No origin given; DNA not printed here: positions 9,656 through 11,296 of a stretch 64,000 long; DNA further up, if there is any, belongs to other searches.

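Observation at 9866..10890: Unrecognised 7x ~46-aa tandem repeat (WANR…GWG…LIE…GNAxAVW), probable seven-bladed beta-propeller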

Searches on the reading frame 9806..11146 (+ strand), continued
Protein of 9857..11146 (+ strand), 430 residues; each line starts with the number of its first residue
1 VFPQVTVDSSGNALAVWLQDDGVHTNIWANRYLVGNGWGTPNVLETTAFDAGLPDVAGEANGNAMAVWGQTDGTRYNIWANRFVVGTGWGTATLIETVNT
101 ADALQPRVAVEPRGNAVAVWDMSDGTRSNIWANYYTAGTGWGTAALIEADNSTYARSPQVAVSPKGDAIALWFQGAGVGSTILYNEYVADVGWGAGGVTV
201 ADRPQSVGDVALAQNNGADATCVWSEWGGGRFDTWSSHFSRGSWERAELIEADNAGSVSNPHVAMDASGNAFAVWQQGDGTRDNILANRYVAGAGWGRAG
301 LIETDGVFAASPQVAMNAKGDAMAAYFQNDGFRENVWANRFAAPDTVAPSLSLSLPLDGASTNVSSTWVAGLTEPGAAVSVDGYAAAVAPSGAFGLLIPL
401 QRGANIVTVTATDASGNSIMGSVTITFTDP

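Call 37: search_protein_families(library=ncbifam, proteins=[P0044, P0088, P0012, P0094, P0091, P0007, P0022, P0060, P0063, P0005], max_evalue=0.001)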
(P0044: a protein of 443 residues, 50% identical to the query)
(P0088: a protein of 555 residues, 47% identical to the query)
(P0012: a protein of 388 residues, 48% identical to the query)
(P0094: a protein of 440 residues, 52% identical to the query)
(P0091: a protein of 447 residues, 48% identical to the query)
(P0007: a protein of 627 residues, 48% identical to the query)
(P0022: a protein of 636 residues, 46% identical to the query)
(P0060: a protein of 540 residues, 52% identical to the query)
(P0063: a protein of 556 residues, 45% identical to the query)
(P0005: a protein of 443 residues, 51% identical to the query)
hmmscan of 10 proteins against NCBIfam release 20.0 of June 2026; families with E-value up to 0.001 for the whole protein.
P0044 (443 aa): 1 family
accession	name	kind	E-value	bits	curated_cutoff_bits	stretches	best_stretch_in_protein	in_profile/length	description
TIGR02909.1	spore_YkwD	subfamily_domain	0.00035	20.5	171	0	109-133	82-106/127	uncharacterized protein, YkwD family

P0088 (555 aa): 2 families
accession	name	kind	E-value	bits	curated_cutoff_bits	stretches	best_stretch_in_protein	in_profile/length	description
NF053835.1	PDIAV_lipo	equivalog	1.3e-12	47.9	90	2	262-483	40-269/458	PDIAV motif-containing lipoprotein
TIGR02909.1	spore_YkwD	subfamily_domain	0.00048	20.1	171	0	430-452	84-106/127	uncharacterized protein, YkwD family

P0012 (388 aa): 1 family
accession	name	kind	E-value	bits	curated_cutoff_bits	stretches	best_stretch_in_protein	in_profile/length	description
NF053835.1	PDIAV_lipo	equivalog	2.1e-09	37.3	90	0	290-379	29-115/458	PDIAV motif-containing lipoprotein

P0094 (440 aa): 0 families

P0091 (447 aa): 2 families
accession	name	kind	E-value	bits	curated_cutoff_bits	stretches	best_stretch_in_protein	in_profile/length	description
NF053835.1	PDIAV_lipo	equivalog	4.9e-17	62.4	90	2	351-440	29-115/458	PDIAV motif-containing lipoprotein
TIGR02909.1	spore_YkwD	subfamily_domain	7.9e-05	22.6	171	0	49-83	71-106/127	uncharacterized protein, YkwD family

P0007 (627 aa): 4 families
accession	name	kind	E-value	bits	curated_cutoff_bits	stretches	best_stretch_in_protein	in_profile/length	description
NF053835.1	PDIAV_lipo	equivalog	2.5e-09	37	90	1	175-344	89-269/458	PDIAV motif-containing lipoprotein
NF058578.1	CPR_pilus_PamR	equivalog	1.2e-05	24.3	300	1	426-501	57-138/297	pilus system RbmA-like protein PamR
NF045487.1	ASRP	equivalog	0.00016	20.4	300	1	510-580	320-390/593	archaea-specific SMC-related protein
TIGR04320.1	Surf_Exclu_PgrA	domain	0.00048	19.5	70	1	460-581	220-337/360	SEC10/PgrA surface exclusion domain-containing protein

P0022 (636 aa): 3 families
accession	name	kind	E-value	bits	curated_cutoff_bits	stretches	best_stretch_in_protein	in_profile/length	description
NF053835.1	PDIAV_lipo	equivalog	7.1e-15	55.3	90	1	194-392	30-235/458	PDIAV motif-containing lipoprotein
NF033510.3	Ca_tandemer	repeat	8.6e-06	26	50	1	445-521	4-95/96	Ca2+-stabilized repeat-containing adhesin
NF058578.1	CPR_pilus_PamR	equivalog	9.2e-05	21.4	300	1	456-531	58-139/297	pilus system RbmA-like protein PamR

P0060 (540 aa): 2 families
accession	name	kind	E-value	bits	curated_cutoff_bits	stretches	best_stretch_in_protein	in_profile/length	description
NF053835.1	PDIAV_lipo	equivalog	1.5e-13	50.9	90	2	145-222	42-116/458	PDIAV motif-containing lipoprotein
TIGR03934.1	TQXA_dom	domain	0.00012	22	30.4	0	521-530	32-41/42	TQXA domain-containing protein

P0063 (556 aa): 1 family
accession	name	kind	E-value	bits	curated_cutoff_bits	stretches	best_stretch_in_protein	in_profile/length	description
NF053835.1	PDIAV_lipo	equivalog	1.6e-13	50.9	90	1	207-438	36-277/458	PDIAV motif-containing lipoprotein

P0005 (443 aa): 1 family
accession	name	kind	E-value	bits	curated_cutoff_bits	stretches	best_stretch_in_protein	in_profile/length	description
NF053835.1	PDIAV_lipo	equivalog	5.8e-15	55.6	90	1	1-123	1-115/458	PDIAV motif-containing lipoprotein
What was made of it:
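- On NCBIfam NF053835 PDIAV motif-containing lipoprotein: Homologues score 37-62 bits (call 37).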

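Call 45: find_related_loci(query=window:9806-10897:+, collection=genome_contigs, flank=6000)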
Query window:9806-10897:+ (364 aa) in genome_contigs; peptide patterns used: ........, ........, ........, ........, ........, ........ (x = any residue, [..] = any of these).
81 stretches matched a pattern; 45 encode a relative of the query (tblastn E <= 1e-3); 45 distinct loci.
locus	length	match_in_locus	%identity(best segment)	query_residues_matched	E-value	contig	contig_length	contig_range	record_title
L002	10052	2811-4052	52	1-360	2e-108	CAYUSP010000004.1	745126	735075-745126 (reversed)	MAG TPA_asm: uncultured Nitrospiraceae bacterium isolate SRP302447_co2_114 genome assembly, contig: NODE_17_length_74512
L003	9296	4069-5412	51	1-361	3e-98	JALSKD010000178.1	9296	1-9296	MAG: Gammaproteobacteria bacterium isolate 354-166_metabat2_scaf2bin.138 354-166_scaffold_7350_c1, whole genome shotgun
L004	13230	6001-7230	48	1-360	8e-93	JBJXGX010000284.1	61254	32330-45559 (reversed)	MAG: Burkholderiales bacterium isolate F1F2.bin.163 k127_8587937, whole genome shotgun sequence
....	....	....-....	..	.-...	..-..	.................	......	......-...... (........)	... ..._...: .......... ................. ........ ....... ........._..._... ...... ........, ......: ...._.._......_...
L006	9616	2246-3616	43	1-362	1e-88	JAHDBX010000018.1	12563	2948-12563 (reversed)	MAG: Gammaproteobacteria bacterium isolate MAG-120 RZ_14335, whole genome shotgun sequence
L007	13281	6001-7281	46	1-360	2e-88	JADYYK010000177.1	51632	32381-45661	MAG: Deltaproteobacteria bacterium isolate SJ525 c_000000819563, whole genome shotgun sequence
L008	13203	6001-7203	45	1-360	3e-88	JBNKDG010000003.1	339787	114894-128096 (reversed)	MAG: Thiohalomonadaceae bacterium isolate F1.bin.6.strict NODE_3_length_339787_cov_14.479377, whole genome shotgun seque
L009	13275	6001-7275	44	1-362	7e-85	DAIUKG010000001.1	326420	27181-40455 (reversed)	MAG TPA_asm: Spirochaetota bacterium isolate CTOTU18769 NODE_7_length_326420_cov_10.508091, whole genome shotgun sequenc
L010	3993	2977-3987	48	1-360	8e-83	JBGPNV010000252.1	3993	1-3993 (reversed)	MAG: Thermoplasmata archaeon isolate OBJ_0618_7090110_206 k141_3440957_length_3993_cov_9.0000, whole genome shotgun sequ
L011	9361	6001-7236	41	1-359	1e-75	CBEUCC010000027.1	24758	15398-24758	MAG TPA_asm: uncultured Thermoplasmata archaeon isolate SRR19160658_concoct_66 genome assembly, contig: ERZ26800495.132,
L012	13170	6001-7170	38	1-360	4e-66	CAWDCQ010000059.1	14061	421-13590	MAG: uncultured Methanomassiliicoccales archaeon isolate MFD04780.bin.2.98 genome assembly, contig: contig_42189, whole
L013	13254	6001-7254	38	1-363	2e-65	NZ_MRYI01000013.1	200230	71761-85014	Hahella sp. CCB-MM4 Scaffold13, whole genome shotgun sequence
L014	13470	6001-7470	40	1-360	1e-62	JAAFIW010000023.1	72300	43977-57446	MAG: Comamonadaceae bacterium isolate bin27.maxbin.ball.053 WN_Comamonadaceae_3_scaffold_10, whole genome shotgun sequen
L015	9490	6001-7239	44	3-360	1e-62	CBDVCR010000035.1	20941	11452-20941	MAG TPA_asm: uncultured bacterium isolate SRR22302368_binner23_Refined_11 genome assembly, contig: ERZ25747235.719, whol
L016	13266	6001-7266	38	1-360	1e-61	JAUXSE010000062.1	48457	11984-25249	MAG: Geothrix sp. isolate C12_metabat.bin.44 C12_k141_728077, whole genome shotgun sequence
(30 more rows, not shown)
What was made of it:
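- Tried and rejected: The single-protein scan worked (call 45).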

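Call 51: find_encoding_contigs(protein=P0022, flank=8000, max_places=2)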
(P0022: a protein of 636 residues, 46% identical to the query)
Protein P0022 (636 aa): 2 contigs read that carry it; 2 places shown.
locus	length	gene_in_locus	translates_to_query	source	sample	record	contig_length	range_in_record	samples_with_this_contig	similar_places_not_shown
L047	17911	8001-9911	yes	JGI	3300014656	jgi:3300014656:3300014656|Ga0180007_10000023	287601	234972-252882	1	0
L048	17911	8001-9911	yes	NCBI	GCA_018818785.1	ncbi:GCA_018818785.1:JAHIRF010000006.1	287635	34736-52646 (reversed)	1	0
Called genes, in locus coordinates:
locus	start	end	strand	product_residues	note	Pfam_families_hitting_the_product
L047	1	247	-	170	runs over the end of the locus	PF24034:DUF7343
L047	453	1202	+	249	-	-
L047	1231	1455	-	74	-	PF09297:Zn_ribbon_NUD (faint), PF17032:Zn_ribbon_15 (faint), PF13240:Zn_Ribbon_1 (weak), PF18912:DZR_2 (faint), PF24463:DUF7577 (faint), PF12773:DZR, PF13248:Zn_ribbon_3 (weak)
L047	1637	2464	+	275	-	PF01209:Ubie_methyltran (weak), PF13489:Methyltransf_23, PF07021:MetW, PF13847:Methyltransf_31, PF08241:Methyltransf_11, PF08242:Methyltransf_12, PF13649:Methyltransf_25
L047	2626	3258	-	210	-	PF12773:DZR (weak), PF13240:Zn_Ribbon_1 (weak)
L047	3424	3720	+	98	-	PF08734:GYD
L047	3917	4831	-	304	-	PF04055:Radical_SAM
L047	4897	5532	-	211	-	-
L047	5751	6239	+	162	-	PF12724:Flavodoxin_5 (weak)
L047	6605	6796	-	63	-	-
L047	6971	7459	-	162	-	-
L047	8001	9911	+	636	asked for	PF09136:Glucodextran_B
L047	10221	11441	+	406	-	PF03415:Peptidase_C11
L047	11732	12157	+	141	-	-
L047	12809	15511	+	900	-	PF00690:Cation_ATPase_N, PF00122:E1-E2_ATPase, PF00702:Hydrolase, PF13246:Cation_ATPase, PF12710:HAD (weak), PF08282:Hydrolase_3 (faint), PF00689:Cation_ATPase_C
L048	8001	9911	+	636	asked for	PF09136:Glucodextran_B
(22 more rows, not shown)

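Call 52: find_encoding_contigs(protein=P0007, flank=8000, max_places=2)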
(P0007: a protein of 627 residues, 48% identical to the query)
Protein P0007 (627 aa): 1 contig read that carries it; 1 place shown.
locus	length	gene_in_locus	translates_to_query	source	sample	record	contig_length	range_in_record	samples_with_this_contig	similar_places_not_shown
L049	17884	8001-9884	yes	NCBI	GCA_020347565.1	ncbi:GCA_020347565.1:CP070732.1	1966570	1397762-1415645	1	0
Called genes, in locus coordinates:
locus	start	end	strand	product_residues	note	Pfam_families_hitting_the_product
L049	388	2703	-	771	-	PF04389:Peptidase_M28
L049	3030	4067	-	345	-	PF00215:OMPdecase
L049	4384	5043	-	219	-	PF02607:B12-binding_2, PF02310:B12-binding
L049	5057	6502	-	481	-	PF06253:MTTB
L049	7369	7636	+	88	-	PF00857:Isochorismatase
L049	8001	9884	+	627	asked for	PF09136:Glucodextran_B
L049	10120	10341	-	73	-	-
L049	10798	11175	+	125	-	PF13291:ACT_4 (faint), PF19571:ACT_8, PF13840:ACT_7 (faint), PF22468:ACT_9 (faint), PF22629:ACT_AHAS_ss (faint), PF13710:ACT_5 (faint), PF01842:ACT (weak)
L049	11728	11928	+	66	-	PF12773:DZR, PF13240:Zn_Ribbon_1 (weak), PF13248:Zn_ribbon_3 (faint)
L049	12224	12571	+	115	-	PF03692:CxxCxxCC (weak)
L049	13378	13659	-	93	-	-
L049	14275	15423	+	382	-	PF09825:BPL_N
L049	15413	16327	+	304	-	PF02665:Nitrate_red_gam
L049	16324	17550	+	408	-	PF13237:Fer4_10 (faint), PF13183:Fer4_8, PF13534:Fer4_17 (weak), PF02754:CCG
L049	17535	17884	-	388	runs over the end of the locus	PF07690:MFS_1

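Call 53: find_encoding_contigs(protein=P0044, flank=8000, max_places=2)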
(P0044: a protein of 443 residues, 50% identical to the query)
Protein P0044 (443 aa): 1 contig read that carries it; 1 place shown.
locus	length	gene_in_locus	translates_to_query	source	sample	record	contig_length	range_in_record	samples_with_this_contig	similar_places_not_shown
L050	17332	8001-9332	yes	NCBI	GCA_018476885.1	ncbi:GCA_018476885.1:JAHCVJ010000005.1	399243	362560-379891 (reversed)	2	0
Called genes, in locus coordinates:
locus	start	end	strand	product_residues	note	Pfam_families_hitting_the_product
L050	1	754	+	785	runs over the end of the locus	PF00488:MutS_V, PF20297:MSSS, PF01713:Smr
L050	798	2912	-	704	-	PF08269:dCache_2, PF17200:sCache_2, PF00672:HAMP, PF00015:MCPsignal, PF01814:Hemerythrin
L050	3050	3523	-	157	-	PF03975:CheD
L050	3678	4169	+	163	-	PF00186:DHFR_1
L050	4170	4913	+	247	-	PF11967:RecO_N, PF02565:RecO_C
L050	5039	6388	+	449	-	PF00772:DnaB, PF03796:DnaB_C, PF06745:ATPase (weak), PF13481:AAA_25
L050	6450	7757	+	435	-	PF22046:FabMG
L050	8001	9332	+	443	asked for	-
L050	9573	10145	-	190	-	PF00210:Ferritin, PF02915:Rubrerythrin, PF23458:DUF7130 (weak), PF21349:RUBY_RBDX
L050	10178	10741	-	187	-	PF00857:Isochorismatase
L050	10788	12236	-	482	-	PF00072:Response_reg, PF00004:AAA (faint), PF00158:Sigma54_activat, PF14532:Sigma54_activ_2, PF07728:AAA_5 (weak), PF25601:AAA_lid_14, PF02954:HTH_8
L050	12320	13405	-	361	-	PF00989:PAS, PF13188:PAS_8, PF08448:PAS_4, PF13426:PAS_9, PF00512:HisKA, PF02518:HATPase_c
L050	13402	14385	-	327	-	PF01207:Dus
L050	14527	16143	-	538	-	PF01590:GAF (weak), PF13185:GAF_2, PF13492:GAF_3, PF08668:HDOD (weak), PF01966:HD, PF13487:HD_5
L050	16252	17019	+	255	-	PF00106:adh_short, PF13561:adh_short_C2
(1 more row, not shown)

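Call 57: search_protein_families(library=pfam, proteins=[P0075, P0111, P0086, P0107, P0081, P0019, P0023], max_evalue=0.01)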
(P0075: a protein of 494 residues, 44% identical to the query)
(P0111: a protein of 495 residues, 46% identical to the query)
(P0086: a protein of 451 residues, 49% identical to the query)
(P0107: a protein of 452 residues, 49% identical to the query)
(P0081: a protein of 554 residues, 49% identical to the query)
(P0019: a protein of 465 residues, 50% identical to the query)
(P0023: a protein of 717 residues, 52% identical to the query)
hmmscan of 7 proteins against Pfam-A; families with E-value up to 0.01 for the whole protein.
P0075 (494 aa): 3 families
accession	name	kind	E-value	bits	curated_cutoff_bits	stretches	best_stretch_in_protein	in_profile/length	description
PF06739.17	SBBP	-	2.8e-11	43.6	20.5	0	110-121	18-29/38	Beta-propeller repeat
PF16755.11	Beta-prop_NUP159_NUP214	-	0.0038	17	29.6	0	159-216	63-118/366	NUP159/214 beta propeller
PF23337.1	PTHB1_pf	-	0.0092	16.3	24.7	0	216-249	55-88/110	PTHB1 platform domain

P0111 (495 aa): 3 families
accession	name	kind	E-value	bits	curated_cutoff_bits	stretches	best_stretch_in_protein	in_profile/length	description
PF06739.17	SBBP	-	1.9e-07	31.4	20.5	0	351-373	5-26/38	Beta-propeller repeat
PF07369.16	DUF1488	-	0.0014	19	22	0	159-185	5-31/82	Protein of unknown function (DUF1488)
PF21196.3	PcrA_UvrD_tudor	-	0.0059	16.9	23.9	0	192-218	9-35/48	PcrA/UvrD tudor domain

P0086 (451 aa): 5 families
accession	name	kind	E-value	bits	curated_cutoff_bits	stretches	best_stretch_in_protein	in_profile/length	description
PF09142.17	TruB_C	-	1.2e-07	31.8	28.7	0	266-280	29-43/56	tRNA Pseudouridine synthase II, C terminal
PF06739.17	SBBP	-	1.1e-06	28.9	20.5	0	259-275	10-26/38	Beta-propeller repeat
PF14004.11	DUF4227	-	1.8e-06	28.2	27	0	114-141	39-66/71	Protein of unknown function (DUF4227)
PF12894.13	ANAPC4_WD40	-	5.4e-06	27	22.9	0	340-382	18-55/91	Anaphase-promoting complex subunit 4 WD40 domain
PF21196.3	PcrA_UvrD_tudor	-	0.0005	20.3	23.9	0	248-273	10-35/48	PcrA/UvrD tudor domain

P0107 (452 aa): 3 families
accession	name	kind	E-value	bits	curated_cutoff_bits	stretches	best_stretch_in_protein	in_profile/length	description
PF18300.7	DUF5604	-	7.4e-06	26.3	25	0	351-380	20-49/58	Domain of unknown function (DUF5604)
PF06739.17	SBBP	-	1.6e-05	25.2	20.5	0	49-64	12-26/38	Beta-propeller repeat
PF21196.3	PcrA_UvrD_tudor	-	2.5e-05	24.5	23.9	0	35-62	8-35/48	PcrA/UvrD tudor domain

P0081 (554 aa): 4 families
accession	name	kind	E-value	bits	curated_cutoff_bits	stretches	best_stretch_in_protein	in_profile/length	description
PF13205.12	Big_5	-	2.8e-23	83.1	23.6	1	40-145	1-105/105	Bacterial Ig-like domain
PF06739.17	SBBP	-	1.6e-07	31.6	20.5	0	307-330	4-26/38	Beta-propeller repeat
PF21196.3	PcrA_UvrD_tudor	-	4.6e-06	26.8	23.9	0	455-481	9-35/48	PcrA/UvrD tudor domain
PF03161.18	LAGLIDADG_2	-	8.3e-05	23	25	0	329-342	102-115/168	LAGLIDADG DNA endonuclease family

P0019 (465 aa): 2 families
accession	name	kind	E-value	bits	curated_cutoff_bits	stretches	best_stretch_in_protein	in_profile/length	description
PF15892.11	BNR_4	-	2.9e-06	27.3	27.3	0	324-369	220-266/272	BNR repeat-containing family member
PF21196.3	PcrA_UvrD_tudor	-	3.7e-06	27.1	23.9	0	157-183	9-35/48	PcrA/UvrD tudor domain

P0023 (717 aa): 28 families (the best 25 are shown)
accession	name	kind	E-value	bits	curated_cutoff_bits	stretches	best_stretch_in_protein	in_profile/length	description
PF09136.16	Glucodextran_B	-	2.1e-17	63.3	27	1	451-527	1-79/83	Glucodextranase, domain B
PF09142.17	TruB_C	-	4.9e-14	52.2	28.7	0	101-116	27-42/56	tRNA Pseudouridine synthase II, C terminal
PF14004.11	DUF4227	-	7e-08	32.7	27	0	211-235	39-63/71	Protein of unknown function (DUF4227)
PF15892.11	BNR_4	-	3e-06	27.3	27.3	0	39-245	84-268/272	BNR repeat-containing family member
PF17936.7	Big_6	-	6.9e-06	26.7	27.6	1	467-524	13-77/83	Bacterial Ig domain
PF04108.17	ATG17_like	-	0.00016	21.7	43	1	535-657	21-155/355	Autophagy protein ATG17-like domain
PF02996.22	Prefoldin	-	0.00018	21.9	23.2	0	573-607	83-117/120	Prefoldin subunit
PF25443.1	ANG-1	-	0.00027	21.5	28.5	1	546-607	18-79/105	ANG-1-like domain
PF16326.10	ABC_tran_CTD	-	0.00044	20.9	32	1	541-593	7-60/69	ABC transporter C-terminal domain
PF07889.17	DUF1664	-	0.00056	20.4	34.6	1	573-652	40-121/124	Protein of unknown function (DUF1664)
PF02494.22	HYR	-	0.00072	20.3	21.7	1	446-528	1-80/81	HYR domain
PF14459.11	Prok-E2_C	-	0.00074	20.2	25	0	99-151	52-104/129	Prokaryotic E2 family C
PF14389.11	Lzipper-MIP1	-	0.00078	20.2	32.2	1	576-651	6-77/84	Leucine-zipper of ternary complex factor MIP1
PF04513.17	Baculo_PEP_C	-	0.00083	19.9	38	0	545-642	26-102/140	Baculovirus polyhedron envelope protein, PEP, C terminus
PF05377.16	FlaC_arch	-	0.0012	19.6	27.8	0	634-659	2-27/55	Flagella accessory protein C (FlaC)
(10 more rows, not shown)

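Call 58: predict_structure(alignment_id=A5)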
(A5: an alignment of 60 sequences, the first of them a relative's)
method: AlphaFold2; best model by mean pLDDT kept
length: 443 residues; sequences in the alignment: 60
mean_pLDDT: 93.5   pTM: 0.89
mean pLDDT of the five models: 93.5, 92.6, 92.0, 91.9, 91.9
residues with pLDDT >= 90: 381; 70-90: 43; 50-70: 16; < 50: 3
segments of 3 or more residues with pLDDT < 50: 1-3
pLDDT, mean of each block of 10 residues (from residue 1): 62 68 64 95 93 95 97 97 95 93 97 98 97 96 92 97 97 96 93 93 98 97 96 96 93 97 97 95 96 95 94 97 96 97 96 92 97 97 97 95 93 96 97 96 95
secondary structure, 60 per line:
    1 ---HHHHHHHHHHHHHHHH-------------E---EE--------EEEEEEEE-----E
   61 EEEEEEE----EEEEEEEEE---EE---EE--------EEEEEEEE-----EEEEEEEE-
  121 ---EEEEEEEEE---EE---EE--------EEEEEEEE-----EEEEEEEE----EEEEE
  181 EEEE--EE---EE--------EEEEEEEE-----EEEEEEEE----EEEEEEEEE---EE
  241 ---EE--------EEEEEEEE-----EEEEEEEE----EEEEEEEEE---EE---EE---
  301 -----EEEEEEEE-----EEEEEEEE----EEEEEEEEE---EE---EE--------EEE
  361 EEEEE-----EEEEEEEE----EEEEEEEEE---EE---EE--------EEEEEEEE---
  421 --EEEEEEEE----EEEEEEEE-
elements in order: H4-19 E47-54 E60-67 E72-80 E99-106 E112-119 E124-132 E151-158 E164-171 E176-184 E202-209 E215-222 E227-235 E254-261 E267-274 E279-287 E306-313 E319-326 E331-339 E358-365 E371-378 E383-391 E410-417 E423-430 E435-442
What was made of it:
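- The eight-unit Geobacter homologue P0044 models as 8 x 4 strands, pLDDT 93.5, pTM 0.89 (call 58).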

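Call 60: fold_search(model_id=the predicted structure, library=pdb)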
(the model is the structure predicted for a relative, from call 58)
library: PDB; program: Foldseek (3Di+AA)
matches with E <= 10: 736; with E <= 0.001: 221
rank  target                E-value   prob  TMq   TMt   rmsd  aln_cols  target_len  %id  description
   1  5c9l                  1.6e-10  1.00  0.57  0.69   7.1       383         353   17  Crystal structure of native PLL lectin from Photorhabdus luminescens at 1.65 A resolution (released 2016-10-19)
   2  5c9o                  3.0e-10  1.00  0.56  0.68   7.1       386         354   17  Crystal structure of recombinant PLL lectin from Photorhabdus luminescens at 1.5 A resolution (released 2016-10-19)
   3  6rg2_B                3.7e-10  1.00  0.54  0.68   6.5       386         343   15  Photorhabdus laumondii lectin PLL2 in complex with 3-O-methyl-D-glucose (released 2020-07-01)
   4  5mxg_A                7.5e-10  1.00  0.55  0.69   6.5       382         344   17  Photorhabdus asymbiotica lectin (PHL) in complex with blood group H trisaccharide (released 2017-08-09)
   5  6rg2_A                9.6e-10  1.00  0.54  0.67   7.1       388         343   16  Photorhabdus laumondii lectin PLL2 in complex with 3-O-methyl-D-glucose (released 2020-07-01)
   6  6flu_A                1.2e-09  1.00  0.55  0.67   6.5       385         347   17  Photorhabdus asymbiotica lectin (PHL) in complex with synthetic C-fucoside (released 2019-02-06)
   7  6rgr                  1.3e-09  1.00  0.55  0.68   6.6       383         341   17  Photorhabdus asymbiotica lectin PHL in complex with L-rhamnose (released 2020-07-01)
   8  5mxf                  2.0e-09  1.00  0.55  0.68   6.0       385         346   16  Photorhabdus asymbiotica lectin (PHL) in complex with alpha-methyl fucoside (released 2017-08-09)
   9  6rgg_B                2.4e-09  1.00  0.52  0.66   5.5       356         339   18  Photorhabdus laumondii lectin PLL2 in complex with O-methylated PGL-1-derived disaccharide (released 2020-07-01)
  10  6gxs_B                2.8e-09  1.00  0.60  0.71   5.1       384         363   11  Crystal structure of CV39L lectin from Chromobacterium violaceum at 1.8 A resolution (released 2019-12-04)
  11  6gxs_A                3.7e-09  1.00  0.62  0.74   4.9       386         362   11  Crystal structure of CV39L lectin from Chromobacterium violaceum at 1.8 A resolution (released 2019-12-04)
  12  6gxs_C                4.4e-09  1.00  0.60  0.72   5.0       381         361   11  Crystal structure of CV39L lectin from Chromobacterium violaceum at 1.8 A resolution (released 2019-12-04)
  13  5mxe                  5.4e-09  1.00  0.55  0.68   6.9       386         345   17  Photorhabdus asymbiotica lectin (PHL) in free form (released 2017-08-09)
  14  5mul                  6.6e-09  1.00  0.55  0.63   5.9       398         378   14  Glycoside Hydrolase BT3686 bound to Glucuronic Acid (released 2017-04-26)
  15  5muk                  7.5e-09  1.00  0.56  0.65   4.8       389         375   13  Glycoside Hydrolase BT3686 (released 2017-04-26)
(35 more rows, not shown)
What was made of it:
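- Closest known: PLL-family seven-bladed lectins. Same: Highly self-similar Trp-rich blades of about 50 aa. Best structural matches for the eight-blade homologue (E 1.6e-10, 15-18% identity, call 60).
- The best Foldseek hits for the 8-blade model are the PLL/PHL/PLL2 lectins (15-18% identity), then the CV39L lectin (call 60).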
